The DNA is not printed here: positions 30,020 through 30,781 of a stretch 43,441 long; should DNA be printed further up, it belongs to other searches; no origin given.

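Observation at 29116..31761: Candidate novel four-gene system: XRE-HTH / 299-aa unknown / degenerate RuvC-like / soluble Hanks Ser/Thr kinase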

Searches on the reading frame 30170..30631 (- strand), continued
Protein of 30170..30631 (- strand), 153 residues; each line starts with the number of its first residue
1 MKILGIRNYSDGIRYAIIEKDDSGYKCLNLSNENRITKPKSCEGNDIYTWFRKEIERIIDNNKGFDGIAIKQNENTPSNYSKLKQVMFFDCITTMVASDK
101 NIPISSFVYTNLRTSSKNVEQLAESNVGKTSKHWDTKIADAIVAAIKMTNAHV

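Call 91: search_protein_families(library=pfam, proteins=[L064:1119-2099:-, L064:4119-5759:-, L064:6213-6953:+, L064:6823-7521:+, L065:56-1537:-, L065:1633-2190:-, L065:4939-7170:-, L065:7167-7883:-, L068:5942-6814:+, L068:3444-4520:-], max_evalue=0.001)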
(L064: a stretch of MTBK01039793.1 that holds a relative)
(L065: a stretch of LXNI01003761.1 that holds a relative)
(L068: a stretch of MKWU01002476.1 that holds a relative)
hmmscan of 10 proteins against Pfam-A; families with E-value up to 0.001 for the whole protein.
L064:1119-2099:- (326 aa): 1 family
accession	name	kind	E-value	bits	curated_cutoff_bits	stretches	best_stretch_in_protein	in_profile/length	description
PF12358.13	DUF3644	-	9.1e-57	192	27.6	1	15-199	1-183/183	Domain of unknown function (DUF3644)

L064:4119-5759:- (546 aa): 1 family
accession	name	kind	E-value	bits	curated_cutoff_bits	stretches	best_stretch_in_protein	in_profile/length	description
PF01609.27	DDE_Tnp_1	-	9.2e-09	35.8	23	1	192-481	12-198/200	Transposase DDE domain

L064:6213-6953:+ (246 aa): 0 families

L064:6823-7521:+ (232 aa): 0 families

L065:56-1537:- (493 aa): 1 family
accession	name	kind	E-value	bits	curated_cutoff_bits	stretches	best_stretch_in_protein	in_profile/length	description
PF13191.12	AAA_16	-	0.00029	21.8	32.6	0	69-279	28-149/167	AAA ATPase domain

L065:1633-2190:- (185 aa): 0 families

L065:4939-7170:- (743 aa): 3 families
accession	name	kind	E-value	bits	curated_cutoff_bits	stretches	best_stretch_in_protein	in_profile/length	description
PF02878.22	PGM_PMM_I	-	8.9e-25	87.4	22.5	2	149-238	52-136/138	Phosphoglucomutase/phosphomannomutase, alpha/beta/alpha domain I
PF02879.22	PGM_PMM_II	-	1.9e-16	60.9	29.3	1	278-371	19-103/103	Phosphoglucomutase/phosphomannomutase, alpha/beta/alpha domain II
PF02880.22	PGM_PMM_III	-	1.3e-07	32.1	20.7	1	379-514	2-115/115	Phosphoglucomutase/phosphomannomutase, alpha/beta/alpha domain III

L065:7167-7883:- (238 aa): 3 families
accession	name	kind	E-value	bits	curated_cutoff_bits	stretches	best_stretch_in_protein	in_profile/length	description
PF00483.29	NTP_transferase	-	3.1e-39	135.4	21.2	1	3-234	1-241/245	Nucleotidyl transferase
PF12804.13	NTP_transf_3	-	7.5e-15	55.9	27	1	4-194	1-151/160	MobA-like NTP transferase domain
PF01128.25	IspD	-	1e-05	25.8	27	1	3-58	2-54/221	2-C-methyl-D-erythritol 4-phosphate cytidylyltransferase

L068:5942-6814:+ (290 aa): 0 families

L068:3444-4520:- (358 aa): 1 family
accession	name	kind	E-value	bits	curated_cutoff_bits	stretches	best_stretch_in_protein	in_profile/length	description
PF00145.23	DNA_methylase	-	4.7e-51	174.6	22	1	10-343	2-322/324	C-5 cytosine-specific DNA methylase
